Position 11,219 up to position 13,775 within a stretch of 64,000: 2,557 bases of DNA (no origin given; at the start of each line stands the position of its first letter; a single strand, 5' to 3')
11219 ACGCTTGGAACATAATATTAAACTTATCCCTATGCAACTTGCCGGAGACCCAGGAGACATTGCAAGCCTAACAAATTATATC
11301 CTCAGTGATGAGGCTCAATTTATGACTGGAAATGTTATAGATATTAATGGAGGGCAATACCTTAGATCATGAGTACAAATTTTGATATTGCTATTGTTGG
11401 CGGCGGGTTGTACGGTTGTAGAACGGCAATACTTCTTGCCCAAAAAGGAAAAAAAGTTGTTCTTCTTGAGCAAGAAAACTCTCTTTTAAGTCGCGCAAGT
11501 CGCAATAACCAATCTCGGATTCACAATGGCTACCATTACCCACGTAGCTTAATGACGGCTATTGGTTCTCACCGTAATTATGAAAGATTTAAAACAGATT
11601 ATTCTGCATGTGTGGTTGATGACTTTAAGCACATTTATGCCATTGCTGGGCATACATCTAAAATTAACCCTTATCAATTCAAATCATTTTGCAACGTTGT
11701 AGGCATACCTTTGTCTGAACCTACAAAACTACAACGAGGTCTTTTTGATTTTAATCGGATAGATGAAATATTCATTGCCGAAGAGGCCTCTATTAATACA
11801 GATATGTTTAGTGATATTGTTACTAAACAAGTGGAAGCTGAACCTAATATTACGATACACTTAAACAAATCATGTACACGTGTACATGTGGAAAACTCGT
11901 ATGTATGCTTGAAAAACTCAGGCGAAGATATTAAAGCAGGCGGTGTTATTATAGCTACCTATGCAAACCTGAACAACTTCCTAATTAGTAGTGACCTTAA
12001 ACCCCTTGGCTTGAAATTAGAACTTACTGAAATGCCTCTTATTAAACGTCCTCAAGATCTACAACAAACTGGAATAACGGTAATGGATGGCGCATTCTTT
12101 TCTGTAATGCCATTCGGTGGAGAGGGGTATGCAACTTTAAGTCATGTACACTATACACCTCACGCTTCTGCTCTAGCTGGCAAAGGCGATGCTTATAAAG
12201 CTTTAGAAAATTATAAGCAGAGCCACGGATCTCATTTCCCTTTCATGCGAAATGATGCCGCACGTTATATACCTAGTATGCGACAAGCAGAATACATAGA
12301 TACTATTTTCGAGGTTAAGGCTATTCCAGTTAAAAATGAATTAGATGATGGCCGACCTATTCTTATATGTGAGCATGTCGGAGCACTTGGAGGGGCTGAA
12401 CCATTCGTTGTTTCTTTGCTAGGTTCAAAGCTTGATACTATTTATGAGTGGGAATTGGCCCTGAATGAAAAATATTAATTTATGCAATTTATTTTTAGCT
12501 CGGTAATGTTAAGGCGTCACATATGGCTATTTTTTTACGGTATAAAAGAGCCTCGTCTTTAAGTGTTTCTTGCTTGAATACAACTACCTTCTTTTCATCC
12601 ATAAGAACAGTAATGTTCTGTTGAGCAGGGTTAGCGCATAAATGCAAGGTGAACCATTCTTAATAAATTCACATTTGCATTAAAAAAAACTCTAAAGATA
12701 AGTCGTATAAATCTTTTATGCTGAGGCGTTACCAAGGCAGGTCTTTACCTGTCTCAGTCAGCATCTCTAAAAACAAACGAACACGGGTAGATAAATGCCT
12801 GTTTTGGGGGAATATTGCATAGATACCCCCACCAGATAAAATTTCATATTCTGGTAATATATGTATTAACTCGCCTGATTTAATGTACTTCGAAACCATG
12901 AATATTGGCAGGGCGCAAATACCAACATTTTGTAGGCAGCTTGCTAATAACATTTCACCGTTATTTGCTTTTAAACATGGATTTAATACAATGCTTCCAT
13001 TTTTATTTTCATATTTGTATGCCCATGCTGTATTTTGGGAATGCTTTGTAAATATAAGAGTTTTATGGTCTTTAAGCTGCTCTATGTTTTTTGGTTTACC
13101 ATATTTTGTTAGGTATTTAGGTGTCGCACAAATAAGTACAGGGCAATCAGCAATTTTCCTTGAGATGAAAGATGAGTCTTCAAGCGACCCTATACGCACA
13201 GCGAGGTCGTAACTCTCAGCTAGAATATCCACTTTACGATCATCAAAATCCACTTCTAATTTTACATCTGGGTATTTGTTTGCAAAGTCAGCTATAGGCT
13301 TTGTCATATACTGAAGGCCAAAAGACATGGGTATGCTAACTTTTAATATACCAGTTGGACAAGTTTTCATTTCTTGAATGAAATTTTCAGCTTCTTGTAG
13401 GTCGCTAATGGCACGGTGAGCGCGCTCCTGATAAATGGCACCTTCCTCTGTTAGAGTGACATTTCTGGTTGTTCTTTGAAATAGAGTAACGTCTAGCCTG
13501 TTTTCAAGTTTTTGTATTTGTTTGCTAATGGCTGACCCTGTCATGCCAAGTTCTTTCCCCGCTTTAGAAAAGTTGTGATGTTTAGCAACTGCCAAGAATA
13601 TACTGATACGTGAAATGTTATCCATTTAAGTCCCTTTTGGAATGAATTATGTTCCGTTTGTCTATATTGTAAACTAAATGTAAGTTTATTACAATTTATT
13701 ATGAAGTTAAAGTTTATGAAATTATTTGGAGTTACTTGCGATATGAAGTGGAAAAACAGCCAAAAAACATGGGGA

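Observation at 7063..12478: gtrABC-like lipid-linked glycosylation cassette extended by an FAD oxidase + SDR reductase pair (DprE1/DprE2-like logic)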

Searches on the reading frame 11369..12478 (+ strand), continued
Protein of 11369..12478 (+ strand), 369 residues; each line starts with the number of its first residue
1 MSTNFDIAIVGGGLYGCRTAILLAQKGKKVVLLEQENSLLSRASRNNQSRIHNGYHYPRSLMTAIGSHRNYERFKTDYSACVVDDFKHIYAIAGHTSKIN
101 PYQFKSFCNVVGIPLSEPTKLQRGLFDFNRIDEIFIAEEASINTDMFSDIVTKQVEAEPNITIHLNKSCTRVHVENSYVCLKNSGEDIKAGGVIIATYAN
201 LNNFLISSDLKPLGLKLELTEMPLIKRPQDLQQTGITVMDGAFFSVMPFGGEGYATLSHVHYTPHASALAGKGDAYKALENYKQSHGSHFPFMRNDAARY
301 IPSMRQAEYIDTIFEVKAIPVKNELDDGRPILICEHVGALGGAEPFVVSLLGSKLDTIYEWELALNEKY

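Call 83: search_protein_families(library=ncbifam, proteins=[L051:13146-13949:+, L039:4118-4900:+, L024:9129-9980:+, L051:11144-11938:+, L051:11935-12753:+, L051:8967-9989:+, L051:9992-11140:+], max_evalue=0.001)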
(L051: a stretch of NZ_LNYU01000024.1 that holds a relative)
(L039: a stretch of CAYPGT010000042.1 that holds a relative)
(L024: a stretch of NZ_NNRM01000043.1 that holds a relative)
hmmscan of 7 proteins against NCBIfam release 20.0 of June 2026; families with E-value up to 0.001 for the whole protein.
L051:13146-13949:+ (267 aa): 7 families
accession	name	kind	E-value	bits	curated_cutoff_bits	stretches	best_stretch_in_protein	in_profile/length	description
TIGR04182.1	glyco_TIGR04182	equivalog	5.3e-11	42.4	325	1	31-194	3-155/293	S-layer glycoprotein N-glycosyltransferase AglJ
NF041391.1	DPhHxTase_Halo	equivalog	3.5e-09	36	375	1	111-197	69-152/213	dolichyl-phosphate hexose transferase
NF007986.1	PRK10714.1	equivalog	4.8e-09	35.7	529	1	31-195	9-169/316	undecaprenyl-phosphate 4-deoxy-4-formamido-L-arabinose transferase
NF058614.1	PPMAGASynPpgS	equivalog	7.5e-07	28.8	370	1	32-194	4-161/226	polyprenyl-phospho-N-acetylgalactosaminyl synthase PpgS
TIGR04283.1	glyco_like_mftF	equivalog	1.5e-06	28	182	1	31-83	2-51/221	TIGR04283 family arsenosugar biosynthesis glycosyltransferase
NF047588.1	GlcsyltransPgfSStrep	equivalog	2.9e-06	26.7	500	1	32-194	5-163/308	glycosyltransferase PgfS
NF045692.1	OglycostaseCruG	equivalog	0.00078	18.5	600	1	31-90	44-103/386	2'-O-glycosyltransferase CruG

L039:4118-4900:+ (260 aa): 5 families
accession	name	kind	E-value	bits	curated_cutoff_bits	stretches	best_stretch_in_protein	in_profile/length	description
NF041391.1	DPhHxTase_Halo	equivalog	3.5e-09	36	375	1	29-184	4-151/213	dolichyl-phosphate hexose transferase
TIGR04182.1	glyco_TIGR04182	equivalog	1.5e-07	31.1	325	1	24-181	5-154/293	S-layer glycoprotein N-glycosyltransferase AglJ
NF047588.1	GlcsyltransPgfSStrep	equivalog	4.3e-05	22.9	500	1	29-145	17-132/308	glycosyltransferase PgfS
TIGR04283.1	glyco_like_mftF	equivalog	0.00047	19.8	182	1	24-84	4-63/221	TIGR04283 family arsenosugar biosynthesis glycosyltransferase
NF007986.1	PRK10714.1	equivalog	0.0005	19.2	529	1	23-135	10-127/316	undecaprenyl-phosphate 4-deoxy-4-formamido-L-arabinose transferase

L024:9129-9980:+ (283 aa): 4 families
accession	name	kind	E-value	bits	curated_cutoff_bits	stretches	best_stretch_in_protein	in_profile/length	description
TIGR04182.1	glyco_TIGR04182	equivalog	1.6e-09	37.6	325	1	46-249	3-190/293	S-layer glycoprotein N-glycosyltransferase AglJ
NF041391.1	DPhHxTase_Halo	equivalog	2.2e-07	30.1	375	1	52-210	4-150/213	dolichyl-phosphate hexose transferase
TIGR04283.1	glyco_like_mftF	equivalog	1e-06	28.5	182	1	46-90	2-45/221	TIGR04283 family arsenosugar biosynthesis glycosyltransferase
NF058614.1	PPMAGASynPpgS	equivalog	2.4e-06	27.1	370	1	47-208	4-160/226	polyprenyl-phospho-N-acetylgalactosaminyl synthase PpgS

L051:11144-11938:+ (264 aa): 0 families

L051:11935-12753:+ (272 aa): 5 families
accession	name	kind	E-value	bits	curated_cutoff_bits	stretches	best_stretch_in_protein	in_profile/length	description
NF041099.2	keto_glucon_epim_IolO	equivalog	2.2e-14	53.4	300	1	87-264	90-263/269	5-keto-L-gluconate epimerase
NF051856.1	PsicseEpim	equivalog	3.5e-09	36.9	300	1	120-245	120-244/287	D-psicose 3-epimerase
TIGR03234.1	OH-pyruv-isom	equivalog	1.8e-05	24.2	353.45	1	118-245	110-239/254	hydroxypyruvate isomerase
TIGR04379.1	myo_inos_iolE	equivalog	4.8e-05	23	290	1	116-211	119-209/290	myo-inosose-2 dehydratase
NF009688.0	PRK13209.1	subfamily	0.00095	18.2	317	0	121-262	128-270/286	L-ribulose-5-phosphate 3-epimerase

L051:8967-9989:+ (340 aa): 7 families
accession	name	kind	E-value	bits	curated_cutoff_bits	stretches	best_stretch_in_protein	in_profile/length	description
NF047588.1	GlcsyltransPgfSStrep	equivalog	5.4e-18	65.3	500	1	8-293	3-290/308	glycosyltransferase PgfS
NF007986.1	PRK10714.1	equivalog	6e-14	51.8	529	1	9-297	9-290/316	undecaprenyl-phosphate 4-deoxy-4-formamido-L-arabinose transferase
NF007482.0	PRK10073.1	equivalog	1.9e-06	27.1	423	1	8-114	8-105/334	glycosyltransferase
NF047683.1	TeichurnBiosyTuaG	equivalog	2.1e-06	27.5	400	1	9-115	9-107/252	teichuronic acid biosynthesis protein TuaG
NF050050.1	ProtGlycPglI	equivalog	9.3e-05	21.9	500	1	7-117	3-110/306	GalNAc(5)-diNAcBac-PP-undecaprenol beta-1,3-glucosyltransferase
NF038302.1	EPS_HpsE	equivalog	0.00013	21.1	300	1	8-99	3-94/307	hormogonium polysaccharide biosynthesis glycosyltransferase HpsE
NF010496.0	PRK13915.1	equivalog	0.00034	19.8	262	1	9-113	34-136/307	glucosyl-3-phosphoglycerate synthase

L051:9992-11140:+ (382 aa): 7 families
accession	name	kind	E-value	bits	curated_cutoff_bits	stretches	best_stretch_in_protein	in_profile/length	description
NF008726.1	PRK11728.1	equivalog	1e-05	24.6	299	1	5-66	2-64/389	L-2-hydroxyglutarate oxidase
NF033460.1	glycerol3P_ox_II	equivalog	1.8e-05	24.1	460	1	4-58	2-54/361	type 2 glycerol-3-phosphate oxidase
TIGR03377.1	glycerol3P_GlpA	equivalog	6e-05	21.8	552.8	0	5-205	1-202/530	anaerobic glycerol-3-phosphate dehydrogenase subunit GlpA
NF053548.1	violacein_VioC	equivalog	0.00015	21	760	1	6-49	4-46/429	NADP-dependent violacein biosynthesis oxygenase VioC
TIGR01373.1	soxB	subfamily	0.00029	19.8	529.45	1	4-61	31-87/407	sarcosine oxidase subunit beta family protein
NF008313.0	PRK11101.1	equivalog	0.0003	19.5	425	1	4-202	9-208/548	anaerobic glycerol-3-phosphate dehydrogenase subunit A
TIGR01377.1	soxA_mon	subfamily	0.00039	19.3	479.65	1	5-54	2-49/381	amino oxidase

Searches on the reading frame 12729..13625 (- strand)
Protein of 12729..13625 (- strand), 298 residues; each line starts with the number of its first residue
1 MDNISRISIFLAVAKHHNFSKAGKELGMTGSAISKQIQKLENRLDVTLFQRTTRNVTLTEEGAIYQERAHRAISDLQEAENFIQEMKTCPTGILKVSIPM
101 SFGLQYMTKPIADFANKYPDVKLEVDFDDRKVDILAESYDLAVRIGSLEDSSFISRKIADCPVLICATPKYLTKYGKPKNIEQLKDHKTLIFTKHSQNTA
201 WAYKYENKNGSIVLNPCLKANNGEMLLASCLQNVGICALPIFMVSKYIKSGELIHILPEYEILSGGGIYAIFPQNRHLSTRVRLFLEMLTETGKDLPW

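Call 6: search_protein_families(library=pfam, proteins=[window:12729-13625:-], max_evalue=0.01)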
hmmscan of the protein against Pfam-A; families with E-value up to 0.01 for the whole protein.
window:12729-13625:- (298 aa): 2 families
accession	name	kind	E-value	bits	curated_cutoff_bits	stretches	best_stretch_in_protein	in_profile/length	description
PF03466.25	LysR_substrate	-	7.1e-35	120.7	28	1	90-292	4-207/209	LysR substrate binding domain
PF00126.33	HTH_1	-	2.9e-22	78.8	26.6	1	6-62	3-59/60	Bacterial regulatory helix-turn-helix protein, lysR family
